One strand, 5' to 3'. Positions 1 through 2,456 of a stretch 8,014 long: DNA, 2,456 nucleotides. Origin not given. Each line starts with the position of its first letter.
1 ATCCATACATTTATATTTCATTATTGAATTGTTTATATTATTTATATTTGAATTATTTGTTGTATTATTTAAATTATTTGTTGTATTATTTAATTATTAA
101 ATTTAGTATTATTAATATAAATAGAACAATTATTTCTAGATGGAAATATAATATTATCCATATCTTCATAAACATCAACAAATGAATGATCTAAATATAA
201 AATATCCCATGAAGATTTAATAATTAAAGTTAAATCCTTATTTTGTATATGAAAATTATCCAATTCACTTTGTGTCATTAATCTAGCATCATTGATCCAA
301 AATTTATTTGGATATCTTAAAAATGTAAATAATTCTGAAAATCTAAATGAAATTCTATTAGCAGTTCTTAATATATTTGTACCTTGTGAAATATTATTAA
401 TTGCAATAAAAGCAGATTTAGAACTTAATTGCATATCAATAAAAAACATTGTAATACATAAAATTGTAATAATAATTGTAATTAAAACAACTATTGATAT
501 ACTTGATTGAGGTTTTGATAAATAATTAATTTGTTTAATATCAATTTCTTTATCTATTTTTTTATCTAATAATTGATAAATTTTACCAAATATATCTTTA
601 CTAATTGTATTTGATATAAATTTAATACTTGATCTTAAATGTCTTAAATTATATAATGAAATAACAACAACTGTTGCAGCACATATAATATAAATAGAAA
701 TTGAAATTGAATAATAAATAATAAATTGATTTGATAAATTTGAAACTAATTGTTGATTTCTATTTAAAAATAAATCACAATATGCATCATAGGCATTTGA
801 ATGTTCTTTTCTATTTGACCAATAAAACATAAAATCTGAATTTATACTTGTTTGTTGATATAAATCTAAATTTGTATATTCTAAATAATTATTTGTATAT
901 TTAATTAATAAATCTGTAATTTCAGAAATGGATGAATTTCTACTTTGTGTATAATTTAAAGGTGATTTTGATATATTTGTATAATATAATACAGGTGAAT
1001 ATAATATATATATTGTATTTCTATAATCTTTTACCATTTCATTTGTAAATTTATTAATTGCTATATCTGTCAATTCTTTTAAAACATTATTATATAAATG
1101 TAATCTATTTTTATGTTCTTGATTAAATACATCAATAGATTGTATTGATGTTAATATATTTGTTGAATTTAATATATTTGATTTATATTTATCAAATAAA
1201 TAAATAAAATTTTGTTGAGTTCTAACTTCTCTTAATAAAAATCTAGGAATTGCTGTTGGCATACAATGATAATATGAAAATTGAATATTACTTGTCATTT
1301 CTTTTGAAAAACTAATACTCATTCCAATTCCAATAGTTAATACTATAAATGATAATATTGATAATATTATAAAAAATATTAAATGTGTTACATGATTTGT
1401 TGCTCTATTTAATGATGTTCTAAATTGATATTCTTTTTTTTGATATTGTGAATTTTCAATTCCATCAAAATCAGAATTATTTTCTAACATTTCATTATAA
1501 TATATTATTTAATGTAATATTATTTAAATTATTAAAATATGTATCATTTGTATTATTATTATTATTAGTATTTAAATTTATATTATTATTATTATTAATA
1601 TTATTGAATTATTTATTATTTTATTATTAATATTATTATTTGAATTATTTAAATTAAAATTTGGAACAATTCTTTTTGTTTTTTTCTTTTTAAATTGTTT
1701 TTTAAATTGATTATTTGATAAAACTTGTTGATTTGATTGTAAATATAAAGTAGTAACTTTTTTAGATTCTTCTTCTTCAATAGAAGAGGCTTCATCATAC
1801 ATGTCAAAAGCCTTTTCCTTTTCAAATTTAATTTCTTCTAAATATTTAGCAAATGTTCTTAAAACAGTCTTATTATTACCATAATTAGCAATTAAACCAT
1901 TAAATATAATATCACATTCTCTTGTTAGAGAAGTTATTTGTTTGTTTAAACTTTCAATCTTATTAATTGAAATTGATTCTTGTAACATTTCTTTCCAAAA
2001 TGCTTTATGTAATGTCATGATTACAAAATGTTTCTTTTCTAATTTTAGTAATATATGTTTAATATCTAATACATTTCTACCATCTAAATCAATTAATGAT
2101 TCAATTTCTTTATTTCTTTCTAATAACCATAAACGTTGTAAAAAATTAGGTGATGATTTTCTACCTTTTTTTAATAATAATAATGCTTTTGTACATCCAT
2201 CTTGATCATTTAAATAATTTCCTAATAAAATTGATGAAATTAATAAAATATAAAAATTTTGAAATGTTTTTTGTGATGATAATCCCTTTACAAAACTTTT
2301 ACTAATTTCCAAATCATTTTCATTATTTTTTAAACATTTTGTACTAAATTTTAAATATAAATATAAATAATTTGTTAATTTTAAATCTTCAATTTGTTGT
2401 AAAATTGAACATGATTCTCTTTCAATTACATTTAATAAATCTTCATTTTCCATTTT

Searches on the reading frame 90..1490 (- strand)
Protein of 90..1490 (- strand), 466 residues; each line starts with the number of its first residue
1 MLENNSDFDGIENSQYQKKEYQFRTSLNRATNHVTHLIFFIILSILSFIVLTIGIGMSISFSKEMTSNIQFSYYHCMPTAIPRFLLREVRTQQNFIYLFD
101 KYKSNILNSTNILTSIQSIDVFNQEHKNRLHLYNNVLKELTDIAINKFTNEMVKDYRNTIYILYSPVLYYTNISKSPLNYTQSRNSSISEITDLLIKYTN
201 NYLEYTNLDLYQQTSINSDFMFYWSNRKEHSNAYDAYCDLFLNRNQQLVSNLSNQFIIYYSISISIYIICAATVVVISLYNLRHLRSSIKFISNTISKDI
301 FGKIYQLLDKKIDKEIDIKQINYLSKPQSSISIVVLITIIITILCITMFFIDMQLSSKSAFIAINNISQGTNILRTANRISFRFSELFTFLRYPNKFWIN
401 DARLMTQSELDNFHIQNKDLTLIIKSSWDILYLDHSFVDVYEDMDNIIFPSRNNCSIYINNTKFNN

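Call 6: search_protein_families(library=pfam, proteins=[window:93-1490:-], max_evalue=0.01)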
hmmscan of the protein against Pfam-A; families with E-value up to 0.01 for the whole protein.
seq(466 aa): 0 families

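Call 70: search_protein_families(library=phrogs, proteins=[window:90-1490:-], max_evalue=0.01)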
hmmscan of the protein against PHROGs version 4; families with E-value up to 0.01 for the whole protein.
window:90-1490:- (466 aa): 2 families
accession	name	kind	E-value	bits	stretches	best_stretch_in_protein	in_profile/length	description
phrog_16662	-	unknown function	0.0028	18.7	1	119-160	4-45/52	-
phrog_18728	-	unknown function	0.0084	17.4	0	155-241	2-81/83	-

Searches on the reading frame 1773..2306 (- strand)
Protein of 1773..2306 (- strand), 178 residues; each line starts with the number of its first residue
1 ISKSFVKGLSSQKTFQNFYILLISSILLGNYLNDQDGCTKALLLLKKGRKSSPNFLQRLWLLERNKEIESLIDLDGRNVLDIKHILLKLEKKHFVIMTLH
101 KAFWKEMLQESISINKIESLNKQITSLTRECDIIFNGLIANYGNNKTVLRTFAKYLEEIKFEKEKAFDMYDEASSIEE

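Call 33: find_homologous_proteins(query=window:1773-2306:-, max_evalue=0.01)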
Query seq(178 aa): 241 candidates shared short words with the query, none scored E <= 0.01.
